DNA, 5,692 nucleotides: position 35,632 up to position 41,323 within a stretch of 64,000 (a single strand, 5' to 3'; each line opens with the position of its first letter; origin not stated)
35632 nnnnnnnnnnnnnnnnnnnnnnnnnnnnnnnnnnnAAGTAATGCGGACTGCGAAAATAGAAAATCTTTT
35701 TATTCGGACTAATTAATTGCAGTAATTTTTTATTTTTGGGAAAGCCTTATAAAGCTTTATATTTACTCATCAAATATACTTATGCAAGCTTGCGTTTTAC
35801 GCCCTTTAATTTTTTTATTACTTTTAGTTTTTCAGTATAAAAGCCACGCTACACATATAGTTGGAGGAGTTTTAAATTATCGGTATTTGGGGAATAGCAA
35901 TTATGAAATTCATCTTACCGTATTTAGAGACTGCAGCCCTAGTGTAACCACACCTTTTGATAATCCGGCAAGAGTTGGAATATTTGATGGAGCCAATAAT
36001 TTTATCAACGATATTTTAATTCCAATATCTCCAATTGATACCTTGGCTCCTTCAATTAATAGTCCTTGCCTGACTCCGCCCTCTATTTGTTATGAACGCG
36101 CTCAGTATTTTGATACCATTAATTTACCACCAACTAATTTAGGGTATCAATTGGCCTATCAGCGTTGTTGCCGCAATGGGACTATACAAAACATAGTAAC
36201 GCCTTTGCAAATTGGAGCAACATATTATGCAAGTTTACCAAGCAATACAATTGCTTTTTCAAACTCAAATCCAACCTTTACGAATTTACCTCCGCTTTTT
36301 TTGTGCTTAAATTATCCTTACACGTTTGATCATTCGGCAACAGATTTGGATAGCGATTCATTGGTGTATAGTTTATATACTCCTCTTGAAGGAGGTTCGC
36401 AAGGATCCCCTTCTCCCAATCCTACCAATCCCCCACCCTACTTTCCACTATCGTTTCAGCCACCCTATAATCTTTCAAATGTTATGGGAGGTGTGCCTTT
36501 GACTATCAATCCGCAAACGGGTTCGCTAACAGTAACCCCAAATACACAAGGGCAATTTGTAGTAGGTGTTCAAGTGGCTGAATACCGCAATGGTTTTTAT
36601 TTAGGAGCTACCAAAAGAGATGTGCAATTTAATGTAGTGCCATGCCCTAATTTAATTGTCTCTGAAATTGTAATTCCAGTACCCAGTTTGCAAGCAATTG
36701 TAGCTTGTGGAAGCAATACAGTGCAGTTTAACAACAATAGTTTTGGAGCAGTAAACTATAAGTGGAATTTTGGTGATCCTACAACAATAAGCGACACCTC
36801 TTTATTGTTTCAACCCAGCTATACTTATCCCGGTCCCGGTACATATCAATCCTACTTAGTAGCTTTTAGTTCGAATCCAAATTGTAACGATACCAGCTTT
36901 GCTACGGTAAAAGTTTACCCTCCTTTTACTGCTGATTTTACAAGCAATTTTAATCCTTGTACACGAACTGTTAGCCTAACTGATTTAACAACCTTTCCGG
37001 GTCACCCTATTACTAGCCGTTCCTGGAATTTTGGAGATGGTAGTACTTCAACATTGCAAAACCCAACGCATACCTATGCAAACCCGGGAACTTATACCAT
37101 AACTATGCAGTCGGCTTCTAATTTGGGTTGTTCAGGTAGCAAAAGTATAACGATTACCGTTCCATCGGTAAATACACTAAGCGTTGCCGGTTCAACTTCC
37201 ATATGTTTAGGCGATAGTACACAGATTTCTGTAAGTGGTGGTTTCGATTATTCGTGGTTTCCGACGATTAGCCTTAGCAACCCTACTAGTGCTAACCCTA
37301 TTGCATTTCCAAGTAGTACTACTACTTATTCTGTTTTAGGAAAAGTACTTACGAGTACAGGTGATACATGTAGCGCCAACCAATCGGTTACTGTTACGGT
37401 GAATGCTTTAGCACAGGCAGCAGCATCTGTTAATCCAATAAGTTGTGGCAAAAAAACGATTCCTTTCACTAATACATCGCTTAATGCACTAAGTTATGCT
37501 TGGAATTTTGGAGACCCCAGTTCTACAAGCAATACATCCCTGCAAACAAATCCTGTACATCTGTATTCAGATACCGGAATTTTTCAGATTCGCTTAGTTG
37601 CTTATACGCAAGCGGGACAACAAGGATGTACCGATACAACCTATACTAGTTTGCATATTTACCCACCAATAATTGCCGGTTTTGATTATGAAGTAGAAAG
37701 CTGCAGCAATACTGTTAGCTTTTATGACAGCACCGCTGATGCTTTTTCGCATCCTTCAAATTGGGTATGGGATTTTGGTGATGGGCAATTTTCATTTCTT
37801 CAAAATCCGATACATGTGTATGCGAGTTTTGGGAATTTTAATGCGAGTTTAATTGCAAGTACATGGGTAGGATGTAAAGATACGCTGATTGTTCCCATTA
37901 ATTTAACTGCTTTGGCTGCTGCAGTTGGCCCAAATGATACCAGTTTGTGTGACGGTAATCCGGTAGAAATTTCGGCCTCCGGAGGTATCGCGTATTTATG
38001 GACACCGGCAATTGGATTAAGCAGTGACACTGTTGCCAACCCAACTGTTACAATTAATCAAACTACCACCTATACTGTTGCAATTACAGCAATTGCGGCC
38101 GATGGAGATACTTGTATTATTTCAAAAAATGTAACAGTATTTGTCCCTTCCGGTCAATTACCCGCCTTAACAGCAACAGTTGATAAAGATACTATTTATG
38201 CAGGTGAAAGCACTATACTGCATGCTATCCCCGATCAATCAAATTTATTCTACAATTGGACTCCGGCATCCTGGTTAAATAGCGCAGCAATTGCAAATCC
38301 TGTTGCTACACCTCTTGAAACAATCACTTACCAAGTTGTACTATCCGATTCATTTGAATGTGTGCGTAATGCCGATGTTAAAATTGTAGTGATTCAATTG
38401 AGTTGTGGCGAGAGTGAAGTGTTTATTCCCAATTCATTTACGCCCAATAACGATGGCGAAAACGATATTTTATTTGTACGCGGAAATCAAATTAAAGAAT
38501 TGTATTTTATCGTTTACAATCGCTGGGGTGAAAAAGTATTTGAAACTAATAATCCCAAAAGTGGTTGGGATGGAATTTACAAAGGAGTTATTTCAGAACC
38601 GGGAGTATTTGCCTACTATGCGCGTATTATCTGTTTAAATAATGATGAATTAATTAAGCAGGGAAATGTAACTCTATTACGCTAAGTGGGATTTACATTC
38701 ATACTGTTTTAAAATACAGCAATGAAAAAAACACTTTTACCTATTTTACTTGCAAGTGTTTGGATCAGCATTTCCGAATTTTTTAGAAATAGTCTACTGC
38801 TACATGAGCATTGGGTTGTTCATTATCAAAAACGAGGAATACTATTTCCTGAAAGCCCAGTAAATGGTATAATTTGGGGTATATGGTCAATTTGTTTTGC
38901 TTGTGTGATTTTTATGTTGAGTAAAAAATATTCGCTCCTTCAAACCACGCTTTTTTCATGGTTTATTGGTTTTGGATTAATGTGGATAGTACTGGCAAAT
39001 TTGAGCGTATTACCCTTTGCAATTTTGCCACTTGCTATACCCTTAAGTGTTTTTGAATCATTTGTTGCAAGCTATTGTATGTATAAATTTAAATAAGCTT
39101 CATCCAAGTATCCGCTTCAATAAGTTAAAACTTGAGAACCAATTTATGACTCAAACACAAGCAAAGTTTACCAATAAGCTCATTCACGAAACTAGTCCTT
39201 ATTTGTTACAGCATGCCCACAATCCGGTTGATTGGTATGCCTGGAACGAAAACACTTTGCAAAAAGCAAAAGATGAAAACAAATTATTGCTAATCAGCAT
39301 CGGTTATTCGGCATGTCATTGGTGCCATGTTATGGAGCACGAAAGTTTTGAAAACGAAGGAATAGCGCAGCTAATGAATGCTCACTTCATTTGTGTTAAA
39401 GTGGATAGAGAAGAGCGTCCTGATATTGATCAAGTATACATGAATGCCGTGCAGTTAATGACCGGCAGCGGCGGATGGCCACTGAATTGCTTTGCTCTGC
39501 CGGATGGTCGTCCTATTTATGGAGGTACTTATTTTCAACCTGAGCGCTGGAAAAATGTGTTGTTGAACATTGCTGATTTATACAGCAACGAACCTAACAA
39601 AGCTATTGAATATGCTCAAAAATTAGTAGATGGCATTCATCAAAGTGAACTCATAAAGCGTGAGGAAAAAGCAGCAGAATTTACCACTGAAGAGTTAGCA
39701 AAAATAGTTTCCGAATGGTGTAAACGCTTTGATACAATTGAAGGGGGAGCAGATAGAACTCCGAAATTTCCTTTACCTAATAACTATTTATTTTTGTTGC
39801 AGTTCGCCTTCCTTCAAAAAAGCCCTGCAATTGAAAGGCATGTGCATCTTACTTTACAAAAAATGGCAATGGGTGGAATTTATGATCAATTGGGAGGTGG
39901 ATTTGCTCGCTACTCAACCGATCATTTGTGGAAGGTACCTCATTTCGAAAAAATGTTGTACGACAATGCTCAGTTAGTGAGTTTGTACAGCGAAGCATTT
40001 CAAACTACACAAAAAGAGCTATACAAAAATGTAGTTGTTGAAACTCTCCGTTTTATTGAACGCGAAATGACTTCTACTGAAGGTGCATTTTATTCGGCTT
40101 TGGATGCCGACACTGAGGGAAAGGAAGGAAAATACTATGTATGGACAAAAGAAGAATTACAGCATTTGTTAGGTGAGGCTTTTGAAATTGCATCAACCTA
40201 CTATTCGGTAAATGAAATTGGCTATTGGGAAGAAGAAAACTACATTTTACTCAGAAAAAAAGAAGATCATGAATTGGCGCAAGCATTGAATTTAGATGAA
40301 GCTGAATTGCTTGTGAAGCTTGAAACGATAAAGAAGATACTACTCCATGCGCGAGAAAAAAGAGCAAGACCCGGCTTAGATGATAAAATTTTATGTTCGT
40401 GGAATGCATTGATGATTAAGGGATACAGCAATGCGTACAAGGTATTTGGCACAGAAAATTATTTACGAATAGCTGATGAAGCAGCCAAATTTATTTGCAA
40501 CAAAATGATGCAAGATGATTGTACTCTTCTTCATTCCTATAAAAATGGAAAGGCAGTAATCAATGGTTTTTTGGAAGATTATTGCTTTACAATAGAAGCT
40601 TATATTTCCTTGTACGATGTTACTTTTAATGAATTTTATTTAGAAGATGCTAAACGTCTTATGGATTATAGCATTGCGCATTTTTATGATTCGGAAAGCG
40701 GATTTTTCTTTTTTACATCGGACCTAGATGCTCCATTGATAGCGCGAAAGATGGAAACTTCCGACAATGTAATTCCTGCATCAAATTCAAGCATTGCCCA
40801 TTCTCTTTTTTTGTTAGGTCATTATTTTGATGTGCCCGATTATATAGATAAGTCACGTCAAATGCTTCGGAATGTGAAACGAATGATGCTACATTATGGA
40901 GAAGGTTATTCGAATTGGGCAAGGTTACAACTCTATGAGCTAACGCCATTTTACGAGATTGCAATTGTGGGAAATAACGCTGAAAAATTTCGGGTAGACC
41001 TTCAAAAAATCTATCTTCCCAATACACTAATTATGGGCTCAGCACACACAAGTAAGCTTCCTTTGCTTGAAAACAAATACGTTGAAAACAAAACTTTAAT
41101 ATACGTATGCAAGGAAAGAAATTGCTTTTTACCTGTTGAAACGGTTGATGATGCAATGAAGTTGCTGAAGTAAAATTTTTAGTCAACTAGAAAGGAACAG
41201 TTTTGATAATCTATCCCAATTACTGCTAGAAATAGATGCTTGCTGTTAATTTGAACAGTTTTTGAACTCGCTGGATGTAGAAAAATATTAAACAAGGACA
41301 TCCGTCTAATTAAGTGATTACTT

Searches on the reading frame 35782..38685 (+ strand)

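Call 28: search_protein_families(library=pfam, proteins=[window:35782-38685:+], max_evalue=0.001)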
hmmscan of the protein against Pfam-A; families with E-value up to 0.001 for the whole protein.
window:35782-38685:+ (967 aa): 3 families
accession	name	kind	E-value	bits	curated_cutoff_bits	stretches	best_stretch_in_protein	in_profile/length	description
PF18911.6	PKD_4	-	4.8e-42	142.3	27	4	402-460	25-85/85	PKD domain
PF00801.26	PKD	-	2.1e-27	95.4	23.5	3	395-451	15-72/80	PKD domain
PF13585.12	CHU_C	-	3.3e-14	53.2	27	1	881-963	2-84/86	CHU_C Type IX secretion signal domain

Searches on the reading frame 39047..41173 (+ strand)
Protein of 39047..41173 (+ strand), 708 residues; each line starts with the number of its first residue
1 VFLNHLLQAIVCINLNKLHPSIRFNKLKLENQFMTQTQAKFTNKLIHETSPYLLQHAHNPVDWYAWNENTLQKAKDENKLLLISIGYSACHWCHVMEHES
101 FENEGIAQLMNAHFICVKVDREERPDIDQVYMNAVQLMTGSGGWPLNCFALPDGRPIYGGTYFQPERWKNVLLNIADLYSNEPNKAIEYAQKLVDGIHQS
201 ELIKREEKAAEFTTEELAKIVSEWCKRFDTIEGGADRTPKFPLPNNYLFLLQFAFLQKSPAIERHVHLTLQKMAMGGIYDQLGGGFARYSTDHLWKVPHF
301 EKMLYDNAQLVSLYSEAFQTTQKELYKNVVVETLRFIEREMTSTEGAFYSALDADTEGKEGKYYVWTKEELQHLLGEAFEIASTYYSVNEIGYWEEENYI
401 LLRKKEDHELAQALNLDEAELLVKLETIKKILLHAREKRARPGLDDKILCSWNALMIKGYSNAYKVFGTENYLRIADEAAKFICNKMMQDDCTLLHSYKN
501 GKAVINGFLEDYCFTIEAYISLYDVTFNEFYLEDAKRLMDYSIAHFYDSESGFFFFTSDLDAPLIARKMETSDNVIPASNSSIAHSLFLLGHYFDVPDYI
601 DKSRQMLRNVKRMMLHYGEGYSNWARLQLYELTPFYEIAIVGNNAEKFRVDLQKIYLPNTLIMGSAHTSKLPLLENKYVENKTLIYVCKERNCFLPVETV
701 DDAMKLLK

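Call 28: search_protein_families(library=pfam, proteins=[window:39047-41173:+], max_evalue=0.001)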
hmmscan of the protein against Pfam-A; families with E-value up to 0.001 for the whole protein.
window:39047-41173:+ (708 aa): 2 families
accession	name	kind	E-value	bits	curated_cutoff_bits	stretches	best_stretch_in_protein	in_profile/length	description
PF03190.21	Thioredox_DsbH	-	2.9e-67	226.1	27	1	42-195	1-160/163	Protein of unknown function, DUF255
PF13899.12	Thioredoxin_7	-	2.1e-09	37.8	27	1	62-126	1-65/83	Thioredoxin-like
